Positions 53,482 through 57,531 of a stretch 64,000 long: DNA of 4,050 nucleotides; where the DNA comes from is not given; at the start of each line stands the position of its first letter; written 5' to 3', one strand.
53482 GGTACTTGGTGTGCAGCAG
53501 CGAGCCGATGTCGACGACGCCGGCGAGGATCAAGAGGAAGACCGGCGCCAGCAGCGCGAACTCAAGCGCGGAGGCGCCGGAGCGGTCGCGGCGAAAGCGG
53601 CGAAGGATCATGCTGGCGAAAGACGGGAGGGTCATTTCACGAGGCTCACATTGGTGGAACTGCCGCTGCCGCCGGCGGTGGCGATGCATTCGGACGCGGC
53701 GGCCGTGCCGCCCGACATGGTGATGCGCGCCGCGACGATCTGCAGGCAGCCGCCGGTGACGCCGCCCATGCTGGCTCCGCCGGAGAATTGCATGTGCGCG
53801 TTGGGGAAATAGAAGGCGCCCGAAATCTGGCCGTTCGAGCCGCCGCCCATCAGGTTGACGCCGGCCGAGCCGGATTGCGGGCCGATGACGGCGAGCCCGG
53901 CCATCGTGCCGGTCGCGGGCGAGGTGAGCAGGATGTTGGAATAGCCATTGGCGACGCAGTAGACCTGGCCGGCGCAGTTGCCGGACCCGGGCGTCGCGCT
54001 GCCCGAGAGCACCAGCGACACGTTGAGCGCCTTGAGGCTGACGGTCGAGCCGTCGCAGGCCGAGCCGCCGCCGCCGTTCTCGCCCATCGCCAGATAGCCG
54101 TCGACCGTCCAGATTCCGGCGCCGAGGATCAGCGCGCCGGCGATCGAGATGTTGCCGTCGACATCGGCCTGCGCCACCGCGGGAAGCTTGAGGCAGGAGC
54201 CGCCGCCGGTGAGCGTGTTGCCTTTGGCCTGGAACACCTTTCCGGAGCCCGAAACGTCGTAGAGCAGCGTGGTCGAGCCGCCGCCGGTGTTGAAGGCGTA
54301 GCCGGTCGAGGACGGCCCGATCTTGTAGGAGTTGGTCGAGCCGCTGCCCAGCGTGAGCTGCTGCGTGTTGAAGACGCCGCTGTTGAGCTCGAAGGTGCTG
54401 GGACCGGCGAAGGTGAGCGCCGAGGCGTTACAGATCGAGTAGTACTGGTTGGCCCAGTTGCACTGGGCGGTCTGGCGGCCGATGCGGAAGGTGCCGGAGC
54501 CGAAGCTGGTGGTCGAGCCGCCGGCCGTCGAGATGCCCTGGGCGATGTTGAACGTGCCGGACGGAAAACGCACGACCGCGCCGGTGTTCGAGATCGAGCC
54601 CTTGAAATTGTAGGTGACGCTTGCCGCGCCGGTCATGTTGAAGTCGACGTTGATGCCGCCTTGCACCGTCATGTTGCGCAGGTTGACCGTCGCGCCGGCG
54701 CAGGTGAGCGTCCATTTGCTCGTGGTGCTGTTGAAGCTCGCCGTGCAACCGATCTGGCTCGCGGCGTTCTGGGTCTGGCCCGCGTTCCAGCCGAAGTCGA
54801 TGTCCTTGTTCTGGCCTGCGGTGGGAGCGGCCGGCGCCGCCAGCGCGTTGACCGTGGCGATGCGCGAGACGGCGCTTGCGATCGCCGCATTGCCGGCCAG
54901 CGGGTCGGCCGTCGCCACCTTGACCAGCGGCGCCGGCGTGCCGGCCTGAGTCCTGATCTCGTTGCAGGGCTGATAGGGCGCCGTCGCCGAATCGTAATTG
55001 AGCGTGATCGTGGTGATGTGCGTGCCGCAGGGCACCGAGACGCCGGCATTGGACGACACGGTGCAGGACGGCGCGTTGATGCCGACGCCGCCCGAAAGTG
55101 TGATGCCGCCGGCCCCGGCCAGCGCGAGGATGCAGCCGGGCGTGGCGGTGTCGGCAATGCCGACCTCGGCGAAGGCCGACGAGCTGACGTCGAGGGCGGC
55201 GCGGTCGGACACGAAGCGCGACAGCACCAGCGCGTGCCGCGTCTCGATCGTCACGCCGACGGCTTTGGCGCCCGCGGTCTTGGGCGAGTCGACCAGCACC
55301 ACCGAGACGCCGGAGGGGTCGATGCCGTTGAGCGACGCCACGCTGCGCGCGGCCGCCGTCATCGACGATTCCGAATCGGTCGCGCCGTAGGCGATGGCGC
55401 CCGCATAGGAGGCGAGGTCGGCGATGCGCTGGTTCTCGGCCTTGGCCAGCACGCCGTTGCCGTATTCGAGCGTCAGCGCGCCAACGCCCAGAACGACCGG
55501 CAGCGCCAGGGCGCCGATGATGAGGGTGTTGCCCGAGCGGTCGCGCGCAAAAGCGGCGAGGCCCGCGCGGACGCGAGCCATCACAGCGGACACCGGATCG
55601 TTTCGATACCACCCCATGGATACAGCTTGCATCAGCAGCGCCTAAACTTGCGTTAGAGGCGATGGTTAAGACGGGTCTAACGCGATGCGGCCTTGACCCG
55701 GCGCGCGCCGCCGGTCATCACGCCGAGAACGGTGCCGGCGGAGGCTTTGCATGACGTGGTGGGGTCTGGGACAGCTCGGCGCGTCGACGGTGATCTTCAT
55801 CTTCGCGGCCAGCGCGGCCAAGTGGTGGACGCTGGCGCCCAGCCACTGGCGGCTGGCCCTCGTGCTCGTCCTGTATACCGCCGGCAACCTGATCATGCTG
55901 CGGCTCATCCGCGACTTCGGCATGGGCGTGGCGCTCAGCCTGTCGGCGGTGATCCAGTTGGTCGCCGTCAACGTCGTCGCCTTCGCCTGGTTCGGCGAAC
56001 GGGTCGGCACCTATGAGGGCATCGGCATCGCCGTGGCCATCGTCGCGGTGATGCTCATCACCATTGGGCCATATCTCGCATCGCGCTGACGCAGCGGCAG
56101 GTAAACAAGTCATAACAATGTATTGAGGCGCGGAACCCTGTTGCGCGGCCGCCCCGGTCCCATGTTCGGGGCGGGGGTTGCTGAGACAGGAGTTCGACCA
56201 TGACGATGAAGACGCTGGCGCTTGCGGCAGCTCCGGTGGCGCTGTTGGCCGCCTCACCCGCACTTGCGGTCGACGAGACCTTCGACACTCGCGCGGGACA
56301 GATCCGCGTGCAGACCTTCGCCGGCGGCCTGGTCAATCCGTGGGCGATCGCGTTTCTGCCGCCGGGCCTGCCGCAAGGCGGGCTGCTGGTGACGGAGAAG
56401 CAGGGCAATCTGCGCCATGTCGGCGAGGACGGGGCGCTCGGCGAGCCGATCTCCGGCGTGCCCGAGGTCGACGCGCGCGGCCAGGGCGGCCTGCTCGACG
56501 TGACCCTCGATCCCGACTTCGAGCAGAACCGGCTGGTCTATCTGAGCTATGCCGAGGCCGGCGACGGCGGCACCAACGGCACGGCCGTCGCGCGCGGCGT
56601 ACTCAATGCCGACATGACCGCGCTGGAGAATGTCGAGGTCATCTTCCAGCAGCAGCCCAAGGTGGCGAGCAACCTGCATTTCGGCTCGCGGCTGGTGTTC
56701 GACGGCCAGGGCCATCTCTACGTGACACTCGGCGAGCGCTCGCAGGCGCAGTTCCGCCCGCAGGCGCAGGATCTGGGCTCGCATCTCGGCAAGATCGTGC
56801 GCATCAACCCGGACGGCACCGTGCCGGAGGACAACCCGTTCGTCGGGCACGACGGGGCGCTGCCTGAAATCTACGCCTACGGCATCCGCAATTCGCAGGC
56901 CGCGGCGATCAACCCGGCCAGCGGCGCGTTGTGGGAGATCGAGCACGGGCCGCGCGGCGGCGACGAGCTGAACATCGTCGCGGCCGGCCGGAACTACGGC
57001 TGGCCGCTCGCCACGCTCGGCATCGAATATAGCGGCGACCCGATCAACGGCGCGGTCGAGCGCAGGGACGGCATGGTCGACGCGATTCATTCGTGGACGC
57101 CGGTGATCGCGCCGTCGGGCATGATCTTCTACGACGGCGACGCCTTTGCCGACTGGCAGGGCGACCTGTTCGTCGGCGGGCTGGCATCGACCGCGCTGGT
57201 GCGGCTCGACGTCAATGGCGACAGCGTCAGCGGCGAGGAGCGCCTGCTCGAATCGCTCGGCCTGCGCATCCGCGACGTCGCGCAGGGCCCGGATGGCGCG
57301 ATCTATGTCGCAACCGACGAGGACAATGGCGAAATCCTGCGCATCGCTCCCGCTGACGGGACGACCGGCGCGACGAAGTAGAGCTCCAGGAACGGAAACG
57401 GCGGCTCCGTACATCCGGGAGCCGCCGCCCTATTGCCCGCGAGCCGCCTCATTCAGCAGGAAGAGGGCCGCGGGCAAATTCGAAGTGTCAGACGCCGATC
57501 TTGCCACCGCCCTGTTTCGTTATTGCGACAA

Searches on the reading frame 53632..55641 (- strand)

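Call 6: search_protein_families(library=pfam, proteins=[window:53632-55641:-], max_evalue=0.001)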
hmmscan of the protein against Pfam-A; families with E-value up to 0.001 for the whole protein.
window:53632-55641:- (669 aa): 1 family
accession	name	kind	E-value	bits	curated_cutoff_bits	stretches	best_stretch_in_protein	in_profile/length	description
PF13400.11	Tad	-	8.8e-06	26.4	22.3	1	37-82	1-45/47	Putative Flp pilus-assembly TadE/G-like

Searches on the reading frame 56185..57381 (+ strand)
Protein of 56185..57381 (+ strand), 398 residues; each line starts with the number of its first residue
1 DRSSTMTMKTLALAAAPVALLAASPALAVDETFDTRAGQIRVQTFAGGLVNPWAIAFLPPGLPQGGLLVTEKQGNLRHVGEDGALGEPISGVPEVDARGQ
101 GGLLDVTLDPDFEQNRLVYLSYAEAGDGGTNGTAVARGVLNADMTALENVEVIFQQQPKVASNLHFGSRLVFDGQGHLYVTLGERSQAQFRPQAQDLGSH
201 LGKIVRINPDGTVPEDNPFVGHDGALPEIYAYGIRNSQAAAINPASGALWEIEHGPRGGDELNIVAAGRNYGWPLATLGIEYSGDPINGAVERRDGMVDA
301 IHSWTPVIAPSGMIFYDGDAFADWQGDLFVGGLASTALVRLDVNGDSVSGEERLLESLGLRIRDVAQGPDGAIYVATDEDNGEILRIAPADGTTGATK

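Call 36: search_protein_families(library=pfam, proteins=[window:56185-57381:+], max_evalue=0.00001)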
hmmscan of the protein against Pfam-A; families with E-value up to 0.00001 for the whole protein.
window:56185-57381:+ (398 aa): 1 family
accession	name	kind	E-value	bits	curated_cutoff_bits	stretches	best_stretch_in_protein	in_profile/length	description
PF07995.17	GSDH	-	3.1e-137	457.7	25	1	50-386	2-332/332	Glucose / Sorbosone dehydrogenase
